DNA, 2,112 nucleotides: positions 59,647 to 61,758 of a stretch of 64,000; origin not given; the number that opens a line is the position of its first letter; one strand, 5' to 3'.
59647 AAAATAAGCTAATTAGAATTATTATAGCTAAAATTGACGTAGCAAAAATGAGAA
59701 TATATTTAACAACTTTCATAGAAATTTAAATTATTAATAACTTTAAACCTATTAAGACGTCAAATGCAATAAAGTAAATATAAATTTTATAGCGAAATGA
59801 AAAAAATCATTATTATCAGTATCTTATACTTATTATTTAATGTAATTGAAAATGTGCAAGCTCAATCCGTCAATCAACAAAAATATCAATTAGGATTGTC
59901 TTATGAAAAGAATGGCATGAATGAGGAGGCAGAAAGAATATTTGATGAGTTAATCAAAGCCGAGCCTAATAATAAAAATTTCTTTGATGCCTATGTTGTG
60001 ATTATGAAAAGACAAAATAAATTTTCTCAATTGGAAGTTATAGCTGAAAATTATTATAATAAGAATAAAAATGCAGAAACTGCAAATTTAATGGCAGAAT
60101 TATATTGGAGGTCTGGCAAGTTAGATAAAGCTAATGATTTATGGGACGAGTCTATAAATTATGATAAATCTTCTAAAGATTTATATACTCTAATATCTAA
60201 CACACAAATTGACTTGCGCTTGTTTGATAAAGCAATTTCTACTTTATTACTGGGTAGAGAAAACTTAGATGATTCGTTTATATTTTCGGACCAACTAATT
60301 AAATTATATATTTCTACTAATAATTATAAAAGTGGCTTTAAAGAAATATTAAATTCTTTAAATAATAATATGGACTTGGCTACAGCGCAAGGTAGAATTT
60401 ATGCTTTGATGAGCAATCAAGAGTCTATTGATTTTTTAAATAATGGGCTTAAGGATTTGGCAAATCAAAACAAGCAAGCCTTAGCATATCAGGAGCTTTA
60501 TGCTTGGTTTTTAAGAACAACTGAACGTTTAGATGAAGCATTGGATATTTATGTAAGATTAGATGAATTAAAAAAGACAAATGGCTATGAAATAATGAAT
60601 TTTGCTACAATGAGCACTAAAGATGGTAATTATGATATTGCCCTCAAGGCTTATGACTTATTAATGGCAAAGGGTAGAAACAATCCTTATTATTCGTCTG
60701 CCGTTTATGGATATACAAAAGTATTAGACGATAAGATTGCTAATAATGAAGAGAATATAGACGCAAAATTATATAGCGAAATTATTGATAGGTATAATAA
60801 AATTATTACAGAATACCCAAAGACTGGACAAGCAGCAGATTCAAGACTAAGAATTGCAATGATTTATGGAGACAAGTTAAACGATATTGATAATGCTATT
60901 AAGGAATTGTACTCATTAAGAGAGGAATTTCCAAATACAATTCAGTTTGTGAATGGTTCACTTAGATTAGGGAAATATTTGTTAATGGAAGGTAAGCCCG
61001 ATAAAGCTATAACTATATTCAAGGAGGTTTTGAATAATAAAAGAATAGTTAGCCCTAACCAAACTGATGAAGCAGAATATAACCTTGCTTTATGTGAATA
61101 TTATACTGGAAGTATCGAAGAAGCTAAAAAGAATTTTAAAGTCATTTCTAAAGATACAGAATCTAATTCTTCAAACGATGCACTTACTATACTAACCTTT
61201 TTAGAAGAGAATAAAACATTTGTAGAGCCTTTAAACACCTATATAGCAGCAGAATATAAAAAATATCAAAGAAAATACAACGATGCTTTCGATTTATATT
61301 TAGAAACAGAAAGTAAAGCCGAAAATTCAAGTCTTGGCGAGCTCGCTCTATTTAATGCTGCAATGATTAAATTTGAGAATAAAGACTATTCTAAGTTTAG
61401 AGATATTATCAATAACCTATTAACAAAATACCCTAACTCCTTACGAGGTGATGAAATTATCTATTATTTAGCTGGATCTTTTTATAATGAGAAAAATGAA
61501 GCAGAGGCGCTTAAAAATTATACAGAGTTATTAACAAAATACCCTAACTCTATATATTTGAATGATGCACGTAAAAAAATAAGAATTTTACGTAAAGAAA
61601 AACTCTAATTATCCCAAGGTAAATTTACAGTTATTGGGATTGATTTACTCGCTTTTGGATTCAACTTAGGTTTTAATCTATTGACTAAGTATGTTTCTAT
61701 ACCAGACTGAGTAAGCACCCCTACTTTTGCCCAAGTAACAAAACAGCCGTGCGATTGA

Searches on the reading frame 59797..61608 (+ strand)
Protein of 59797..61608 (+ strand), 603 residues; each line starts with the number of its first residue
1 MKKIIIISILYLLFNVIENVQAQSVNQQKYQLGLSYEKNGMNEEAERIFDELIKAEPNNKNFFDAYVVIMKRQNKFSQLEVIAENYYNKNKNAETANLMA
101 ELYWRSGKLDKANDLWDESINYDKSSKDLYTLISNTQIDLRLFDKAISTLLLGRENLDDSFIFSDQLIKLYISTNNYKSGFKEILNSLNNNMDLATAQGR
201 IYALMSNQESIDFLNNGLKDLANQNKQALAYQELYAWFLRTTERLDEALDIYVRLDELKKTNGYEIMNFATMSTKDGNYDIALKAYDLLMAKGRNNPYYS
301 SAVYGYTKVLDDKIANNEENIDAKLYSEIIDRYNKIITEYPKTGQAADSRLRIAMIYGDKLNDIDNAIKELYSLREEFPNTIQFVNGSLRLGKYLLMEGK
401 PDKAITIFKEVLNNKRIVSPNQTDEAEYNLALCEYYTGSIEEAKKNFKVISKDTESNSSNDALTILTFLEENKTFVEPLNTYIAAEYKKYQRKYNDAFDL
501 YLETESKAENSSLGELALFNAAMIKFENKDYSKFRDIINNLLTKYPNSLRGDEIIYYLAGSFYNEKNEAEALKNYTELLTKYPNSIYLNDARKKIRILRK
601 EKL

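Call 8: search_protein_families(library=pfam, proteins=[window:59797-61608:+], max_evalue=0.00001)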
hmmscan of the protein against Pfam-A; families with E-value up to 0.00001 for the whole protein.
window:59797-61608:+ (603 aa): 11 families
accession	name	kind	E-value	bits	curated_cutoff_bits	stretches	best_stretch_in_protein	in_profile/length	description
PF13174.12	TPR_6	-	2.9e-24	84.4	26.3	0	555-585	3-33/33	Tetratricopeptide repeat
PF13428.12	TPR_14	-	2.1e-18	65.4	23.5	0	30-62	5-37/44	Tetratricopeptide repeat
PF07719.23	TPR_2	-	2.7e-14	52.4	27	0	30-59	5-34/34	Tetratricopeptide repeat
PF14559.12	TPR_19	-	8.9e-13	48.8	25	0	395-450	1-51/68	Tetratricopeptide repeat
PF13424.12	TPR_12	-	2.5e-10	40.9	30.1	0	390-448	8-69/77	Tetratricopeptide repeat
PF13432.12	TPR_16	-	5.1e-10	40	32.7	0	30-59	1-30/65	Tetratricopeptide repeat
PF13181.12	TPR_8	-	8.5e-08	32.2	25.7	0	30-59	5-34/34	Tetratricopeptide repeat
PF01535.26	PPR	-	3.9e-07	30.3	25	0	35-54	9-28/31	PPR repeat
PF13525.12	YfiO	-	6.2e-07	29.8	25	0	482-600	9-138/203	Outer membrane lipoprotein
PF13176.12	TPR_7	-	2.4e-06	27.6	27.9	0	31-55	4-28/36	Tetratricopeptide repeat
PF25064.1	ARM_TT21_5th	-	7e-06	26.8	27.8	0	42-93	17-68/117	TT21 fifth ARM repeats domain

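Call 44: find_encoding_contigs(protein=window:59797-61608:+, flank=10000, max_places=1)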
Protein window:59797-61608:+ (603 aa): 3 contigs read that carry it; 1 place shown.
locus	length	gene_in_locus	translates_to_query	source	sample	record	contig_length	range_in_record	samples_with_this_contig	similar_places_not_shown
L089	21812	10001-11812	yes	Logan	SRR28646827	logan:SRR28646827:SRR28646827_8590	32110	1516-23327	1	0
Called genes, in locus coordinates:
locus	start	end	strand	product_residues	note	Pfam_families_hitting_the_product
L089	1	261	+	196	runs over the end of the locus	PF13328:HD_4 (weak)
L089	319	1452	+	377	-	PF01370:Epimerase, PF16363:GDP_Man_Dehyd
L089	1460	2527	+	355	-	PF01370:Epimerase, PF04321:RmlD_sub_bind (weak), PF16363:GDP_Man_Dehyd, PF01370:Epimerase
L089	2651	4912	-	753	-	PF01384:PHO4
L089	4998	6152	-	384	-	PF04055:Radical_SAM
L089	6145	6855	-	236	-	PF00970:FAD_binding_6, PF00175:NAD_binding_1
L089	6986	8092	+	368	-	-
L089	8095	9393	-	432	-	PF13100:OstA_2, PF03968:LptD_N (faint)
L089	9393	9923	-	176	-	-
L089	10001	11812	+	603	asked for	PF12895:ANAPC3 (faint), PF13525:YfiO (faint), PF01535:PPR (faint), PF07719:TPR_2 (faint), PF13174:TPR_6 (faint), PF13176:TPR_7 (faint), PF13181:TPR_8 (faint), PF13424:TPR_12 (faint), +4 more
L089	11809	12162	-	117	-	-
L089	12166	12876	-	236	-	PF04452:Methyltrans_RNA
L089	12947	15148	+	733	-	PF07697:7TMR-HDED, PF07698:7TM-7TMR_HD, PF01966:HD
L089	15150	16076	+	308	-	PF02899:Phage_int_SAM_1, PF13495:Phage_int_SAM_4 (faint), PF00589:Phage_integrase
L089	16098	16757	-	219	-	PF01195:Pept_tRNA_hydro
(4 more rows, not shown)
